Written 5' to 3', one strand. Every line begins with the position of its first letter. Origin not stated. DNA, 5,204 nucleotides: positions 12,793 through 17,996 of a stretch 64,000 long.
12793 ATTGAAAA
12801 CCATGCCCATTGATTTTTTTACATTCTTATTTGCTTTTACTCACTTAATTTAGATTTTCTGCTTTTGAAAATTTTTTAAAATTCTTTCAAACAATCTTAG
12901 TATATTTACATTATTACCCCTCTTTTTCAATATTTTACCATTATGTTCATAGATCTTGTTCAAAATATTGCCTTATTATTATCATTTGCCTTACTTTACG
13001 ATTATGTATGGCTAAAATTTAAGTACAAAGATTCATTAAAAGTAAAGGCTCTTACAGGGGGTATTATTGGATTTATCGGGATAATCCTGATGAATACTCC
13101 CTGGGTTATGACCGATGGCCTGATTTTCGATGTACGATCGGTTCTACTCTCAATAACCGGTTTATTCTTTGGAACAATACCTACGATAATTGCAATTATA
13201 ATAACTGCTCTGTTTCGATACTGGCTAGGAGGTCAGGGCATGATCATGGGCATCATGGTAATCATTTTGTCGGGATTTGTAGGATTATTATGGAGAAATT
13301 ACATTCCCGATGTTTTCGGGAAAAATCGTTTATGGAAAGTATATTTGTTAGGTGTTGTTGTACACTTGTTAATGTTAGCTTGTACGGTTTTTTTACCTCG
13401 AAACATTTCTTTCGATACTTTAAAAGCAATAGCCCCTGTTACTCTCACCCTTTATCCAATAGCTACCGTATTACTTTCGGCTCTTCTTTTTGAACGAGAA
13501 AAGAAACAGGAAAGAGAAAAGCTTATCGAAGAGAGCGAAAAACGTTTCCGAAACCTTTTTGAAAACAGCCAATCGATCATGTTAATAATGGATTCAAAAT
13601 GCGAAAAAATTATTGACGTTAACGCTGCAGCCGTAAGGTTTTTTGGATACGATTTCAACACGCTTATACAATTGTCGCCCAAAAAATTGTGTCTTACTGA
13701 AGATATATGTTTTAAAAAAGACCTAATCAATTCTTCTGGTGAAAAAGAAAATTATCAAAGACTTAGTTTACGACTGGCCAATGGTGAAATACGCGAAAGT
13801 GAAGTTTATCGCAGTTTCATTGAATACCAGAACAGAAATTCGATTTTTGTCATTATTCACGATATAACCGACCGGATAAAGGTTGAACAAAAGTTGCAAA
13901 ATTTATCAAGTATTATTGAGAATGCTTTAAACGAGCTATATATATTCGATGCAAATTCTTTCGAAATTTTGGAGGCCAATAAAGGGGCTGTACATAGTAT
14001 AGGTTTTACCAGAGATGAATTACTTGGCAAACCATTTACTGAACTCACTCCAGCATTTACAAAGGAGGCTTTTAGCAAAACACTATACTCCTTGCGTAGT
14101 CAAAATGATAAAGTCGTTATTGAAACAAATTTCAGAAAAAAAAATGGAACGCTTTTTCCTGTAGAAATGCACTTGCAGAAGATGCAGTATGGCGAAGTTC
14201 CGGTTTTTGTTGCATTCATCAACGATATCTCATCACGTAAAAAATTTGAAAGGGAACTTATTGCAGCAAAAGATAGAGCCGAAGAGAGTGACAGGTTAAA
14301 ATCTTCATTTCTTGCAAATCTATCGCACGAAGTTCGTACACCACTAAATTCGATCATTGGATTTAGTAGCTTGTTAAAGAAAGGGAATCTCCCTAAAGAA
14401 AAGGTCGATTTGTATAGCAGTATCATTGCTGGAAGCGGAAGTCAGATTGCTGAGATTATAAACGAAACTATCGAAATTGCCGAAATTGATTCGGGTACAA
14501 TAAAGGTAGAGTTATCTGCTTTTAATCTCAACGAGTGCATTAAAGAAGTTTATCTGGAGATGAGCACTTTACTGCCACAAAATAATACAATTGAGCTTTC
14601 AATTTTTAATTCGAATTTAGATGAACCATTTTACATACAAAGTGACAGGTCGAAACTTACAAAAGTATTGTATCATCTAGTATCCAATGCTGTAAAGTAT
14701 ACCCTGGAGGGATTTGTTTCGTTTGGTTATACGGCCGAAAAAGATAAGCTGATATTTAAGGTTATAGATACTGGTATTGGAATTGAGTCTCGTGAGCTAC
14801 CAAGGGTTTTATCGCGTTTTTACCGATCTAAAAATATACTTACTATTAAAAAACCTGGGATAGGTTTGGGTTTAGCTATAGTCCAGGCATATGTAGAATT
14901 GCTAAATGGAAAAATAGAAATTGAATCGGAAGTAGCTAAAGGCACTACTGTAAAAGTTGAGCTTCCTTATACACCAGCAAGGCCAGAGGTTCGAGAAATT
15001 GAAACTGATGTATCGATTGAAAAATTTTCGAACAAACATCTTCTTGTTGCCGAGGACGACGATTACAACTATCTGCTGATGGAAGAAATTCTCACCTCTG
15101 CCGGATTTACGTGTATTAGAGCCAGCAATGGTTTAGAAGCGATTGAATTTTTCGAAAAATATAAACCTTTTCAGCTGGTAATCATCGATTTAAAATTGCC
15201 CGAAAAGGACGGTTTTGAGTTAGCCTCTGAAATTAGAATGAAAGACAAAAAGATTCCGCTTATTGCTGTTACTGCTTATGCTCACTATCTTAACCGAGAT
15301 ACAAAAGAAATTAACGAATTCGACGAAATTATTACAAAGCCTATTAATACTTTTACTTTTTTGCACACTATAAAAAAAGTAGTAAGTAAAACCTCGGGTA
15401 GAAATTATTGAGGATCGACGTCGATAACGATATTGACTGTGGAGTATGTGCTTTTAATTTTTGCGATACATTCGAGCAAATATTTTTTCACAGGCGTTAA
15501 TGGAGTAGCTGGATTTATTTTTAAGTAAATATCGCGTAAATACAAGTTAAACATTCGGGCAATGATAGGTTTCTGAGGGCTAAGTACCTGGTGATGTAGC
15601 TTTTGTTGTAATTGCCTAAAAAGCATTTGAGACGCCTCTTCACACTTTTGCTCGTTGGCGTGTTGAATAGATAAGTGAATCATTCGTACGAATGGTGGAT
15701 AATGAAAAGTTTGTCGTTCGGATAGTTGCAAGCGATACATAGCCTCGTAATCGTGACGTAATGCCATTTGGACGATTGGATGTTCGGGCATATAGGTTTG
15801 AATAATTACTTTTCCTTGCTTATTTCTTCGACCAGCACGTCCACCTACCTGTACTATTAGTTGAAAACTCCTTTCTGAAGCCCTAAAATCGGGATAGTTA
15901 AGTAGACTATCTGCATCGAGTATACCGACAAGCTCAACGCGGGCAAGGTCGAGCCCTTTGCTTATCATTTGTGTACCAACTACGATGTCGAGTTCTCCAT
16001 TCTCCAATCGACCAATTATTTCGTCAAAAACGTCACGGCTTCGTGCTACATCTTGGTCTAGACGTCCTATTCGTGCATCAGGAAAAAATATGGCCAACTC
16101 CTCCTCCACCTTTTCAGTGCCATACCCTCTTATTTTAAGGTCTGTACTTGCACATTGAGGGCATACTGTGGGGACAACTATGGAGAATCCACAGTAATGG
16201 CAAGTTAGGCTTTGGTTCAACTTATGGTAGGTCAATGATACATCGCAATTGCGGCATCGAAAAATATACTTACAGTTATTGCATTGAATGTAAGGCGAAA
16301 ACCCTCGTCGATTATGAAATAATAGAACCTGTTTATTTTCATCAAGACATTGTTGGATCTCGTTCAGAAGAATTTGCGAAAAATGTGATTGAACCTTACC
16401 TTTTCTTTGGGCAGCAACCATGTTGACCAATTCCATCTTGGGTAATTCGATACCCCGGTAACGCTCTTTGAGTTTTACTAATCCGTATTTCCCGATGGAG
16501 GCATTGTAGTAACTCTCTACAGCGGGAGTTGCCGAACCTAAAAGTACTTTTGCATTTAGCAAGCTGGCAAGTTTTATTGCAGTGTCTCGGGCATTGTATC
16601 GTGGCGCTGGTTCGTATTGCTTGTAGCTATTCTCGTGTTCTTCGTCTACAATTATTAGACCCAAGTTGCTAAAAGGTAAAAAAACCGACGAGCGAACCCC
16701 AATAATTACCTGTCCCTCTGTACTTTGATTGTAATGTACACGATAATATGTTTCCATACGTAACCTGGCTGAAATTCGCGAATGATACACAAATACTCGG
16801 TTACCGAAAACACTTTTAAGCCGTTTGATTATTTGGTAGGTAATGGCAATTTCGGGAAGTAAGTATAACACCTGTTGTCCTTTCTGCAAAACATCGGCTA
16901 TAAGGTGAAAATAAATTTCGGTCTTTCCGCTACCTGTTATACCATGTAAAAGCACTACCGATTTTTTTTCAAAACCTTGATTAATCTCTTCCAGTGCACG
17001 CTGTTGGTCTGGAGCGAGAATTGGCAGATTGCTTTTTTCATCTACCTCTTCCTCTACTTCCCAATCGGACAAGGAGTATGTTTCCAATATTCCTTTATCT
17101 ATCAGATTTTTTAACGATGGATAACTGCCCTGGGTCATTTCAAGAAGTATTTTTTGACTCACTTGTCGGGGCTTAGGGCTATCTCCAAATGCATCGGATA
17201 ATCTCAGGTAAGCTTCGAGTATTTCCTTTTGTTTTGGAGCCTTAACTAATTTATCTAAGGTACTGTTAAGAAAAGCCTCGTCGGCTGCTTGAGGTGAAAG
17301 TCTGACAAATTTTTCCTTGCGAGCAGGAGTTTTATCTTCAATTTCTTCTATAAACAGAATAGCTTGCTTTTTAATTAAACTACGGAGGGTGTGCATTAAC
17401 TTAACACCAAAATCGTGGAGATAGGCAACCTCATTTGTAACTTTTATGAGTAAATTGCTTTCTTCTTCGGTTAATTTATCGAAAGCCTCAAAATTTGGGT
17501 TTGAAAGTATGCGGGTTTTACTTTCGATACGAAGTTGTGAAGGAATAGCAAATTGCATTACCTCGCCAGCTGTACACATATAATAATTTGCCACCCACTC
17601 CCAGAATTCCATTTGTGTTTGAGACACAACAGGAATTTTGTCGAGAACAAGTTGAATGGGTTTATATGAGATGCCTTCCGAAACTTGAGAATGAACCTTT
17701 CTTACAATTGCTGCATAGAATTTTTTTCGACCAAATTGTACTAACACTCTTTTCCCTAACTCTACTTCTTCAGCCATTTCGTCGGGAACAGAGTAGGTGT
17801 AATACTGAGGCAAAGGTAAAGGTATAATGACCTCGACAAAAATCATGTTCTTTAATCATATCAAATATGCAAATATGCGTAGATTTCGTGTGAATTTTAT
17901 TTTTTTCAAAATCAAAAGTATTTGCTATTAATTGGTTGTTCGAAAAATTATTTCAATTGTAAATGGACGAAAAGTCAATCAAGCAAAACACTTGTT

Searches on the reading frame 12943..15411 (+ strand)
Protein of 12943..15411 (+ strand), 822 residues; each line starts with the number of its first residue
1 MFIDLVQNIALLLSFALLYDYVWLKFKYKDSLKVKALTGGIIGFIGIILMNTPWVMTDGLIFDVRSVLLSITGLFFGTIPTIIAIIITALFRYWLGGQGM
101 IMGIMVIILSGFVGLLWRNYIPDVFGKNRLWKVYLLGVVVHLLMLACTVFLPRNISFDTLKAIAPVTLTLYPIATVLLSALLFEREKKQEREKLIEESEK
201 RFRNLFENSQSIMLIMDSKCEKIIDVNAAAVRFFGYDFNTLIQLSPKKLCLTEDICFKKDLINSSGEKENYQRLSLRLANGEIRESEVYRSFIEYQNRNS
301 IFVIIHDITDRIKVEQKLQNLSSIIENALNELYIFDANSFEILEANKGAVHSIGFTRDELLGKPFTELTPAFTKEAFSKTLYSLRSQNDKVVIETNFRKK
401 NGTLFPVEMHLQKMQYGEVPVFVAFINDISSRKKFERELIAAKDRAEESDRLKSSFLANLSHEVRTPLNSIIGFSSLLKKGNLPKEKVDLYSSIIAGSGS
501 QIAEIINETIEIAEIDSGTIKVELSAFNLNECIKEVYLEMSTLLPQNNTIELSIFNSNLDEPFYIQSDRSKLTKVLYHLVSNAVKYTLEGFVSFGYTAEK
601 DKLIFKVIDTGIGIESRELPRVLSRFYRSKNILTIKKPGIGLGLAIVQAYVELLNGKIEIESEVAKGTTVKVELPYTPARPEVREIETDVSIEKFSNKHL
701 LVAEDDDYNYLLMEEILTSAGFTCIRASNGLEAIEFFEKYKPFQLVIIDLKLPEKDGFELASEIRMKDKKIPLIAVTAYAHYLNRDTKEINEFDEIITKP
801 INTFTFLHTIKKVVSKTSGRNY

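Call 59: search_protein_families(library=pfam, proteins=[window:12943-15411:+], max_evalue=0.000001)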
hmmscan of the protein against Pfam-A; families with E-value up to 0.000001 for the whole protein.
window:12943-15411:+ (822 aa): 7 families
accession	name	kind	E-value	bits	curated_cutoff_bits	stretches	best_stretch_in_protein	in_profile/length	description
PF07694.17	5TM-5TMR_LYT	-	2.5e-23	82.9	24.6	1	28-180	11-164/169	5TMR of 5TMR-LYT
PF13426.13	PAS_9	-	3.2e-22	79.2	27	2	333-430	4-102/103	PAS domain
PF02518.31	HATPase_c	-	3.6e-22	79.4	26.4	1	568-677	2-110/111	Histidine kinase-, DNA gyrase B-, and HSP90-like ATPase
PF00512.31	HisKA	-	2.5e-16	59.9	26.9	1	453-518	2-66/66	His Kinase A (phospho-acceptor) domain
PF00072.30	Response_reg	-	4.2e-16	59.5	30.2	1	701-807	2-107/111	Response regulator receiver domain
PF13188.13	PAS_8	-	2.8e-10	40.1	21.8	1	201-242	2-38/65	PAS domain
PF00989.32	PAS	-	1.3e-09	38.4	22.6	0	323-429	5-113/113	PAS fold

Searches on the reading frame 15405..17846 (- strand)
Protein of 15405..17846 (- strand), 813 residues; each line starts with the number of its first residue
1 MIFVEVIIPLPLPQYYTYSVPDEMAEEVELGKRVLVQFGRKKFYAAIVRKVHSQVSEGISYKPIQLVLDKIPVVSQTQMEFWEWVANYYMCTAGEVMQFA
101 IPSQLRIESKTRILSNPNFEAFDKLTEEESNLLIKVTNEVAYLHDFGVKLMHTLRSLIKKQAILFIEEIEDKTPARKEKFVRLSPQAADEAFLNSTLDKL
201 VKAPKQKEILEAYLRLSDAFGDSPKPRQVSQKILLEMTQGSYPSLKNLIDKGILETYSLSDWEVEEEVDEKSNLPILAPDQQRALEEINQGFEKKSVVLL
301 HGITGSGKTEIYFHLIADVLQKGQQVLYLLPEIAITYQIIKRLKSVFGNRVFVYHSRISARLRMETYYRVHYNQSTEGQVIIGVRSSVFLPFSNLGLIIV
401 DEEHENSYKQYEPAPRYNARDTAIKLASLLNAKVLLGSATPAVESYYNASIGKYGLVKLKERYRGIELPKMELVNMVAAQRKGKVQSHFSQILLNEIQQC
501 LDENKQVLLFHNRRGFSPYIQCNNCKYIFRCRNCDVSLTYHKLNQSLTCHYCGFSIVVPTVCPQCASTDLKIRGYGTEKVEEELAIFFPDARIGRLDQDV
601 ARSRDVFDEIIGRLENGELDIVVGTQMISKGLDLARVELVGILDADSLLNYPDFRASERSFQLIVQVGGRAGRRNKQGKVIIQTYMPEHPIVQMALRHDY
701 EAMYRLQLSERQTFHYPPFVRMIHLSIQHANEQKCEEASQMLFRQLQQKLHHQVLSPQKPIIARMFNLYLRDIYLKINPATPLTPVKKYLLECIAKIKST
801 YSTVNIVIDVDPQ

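Call 59: search_protein_families(library=pfam, proteins=[window:15405-17846:-], max_evalue=0.000001)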
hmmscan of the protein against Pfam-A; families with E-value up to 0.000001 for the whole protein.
window:15405-17846:- (813 aa): 6 families
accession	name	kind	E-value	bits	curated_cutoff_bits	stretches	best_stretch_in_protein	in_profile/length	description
PF17764.6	PriA_3primeBD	-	1.8e-27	95.4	22.7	1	5-102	1-96/96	3'DNA-binding domain (3'BD)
PF00270.35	DEAD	-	2.2e-18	67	26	1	279-444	2-162/167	DEAD/DEAH box helicase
PF04851.21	ResIII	-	8.5e-18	65.2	22.5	1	277-442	4-163/164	Type III restriction enzyme, res subunit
PF18074.6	PriA_C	-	1.5e-11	45.4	26.9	1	718-812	1-95/95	Primosomal protein N C-terminal domain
PF18319.7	Zn_ribbon_PriA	-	1.5e-10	41.3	26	1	531-555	1-25/27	PriA DNA helicase Cys-rich region (CRR) domain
PF00271.37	Helicase_C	-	2.5e-08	34.6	23.5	0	605-674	52-109/110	Helicase conserved C-terminal domain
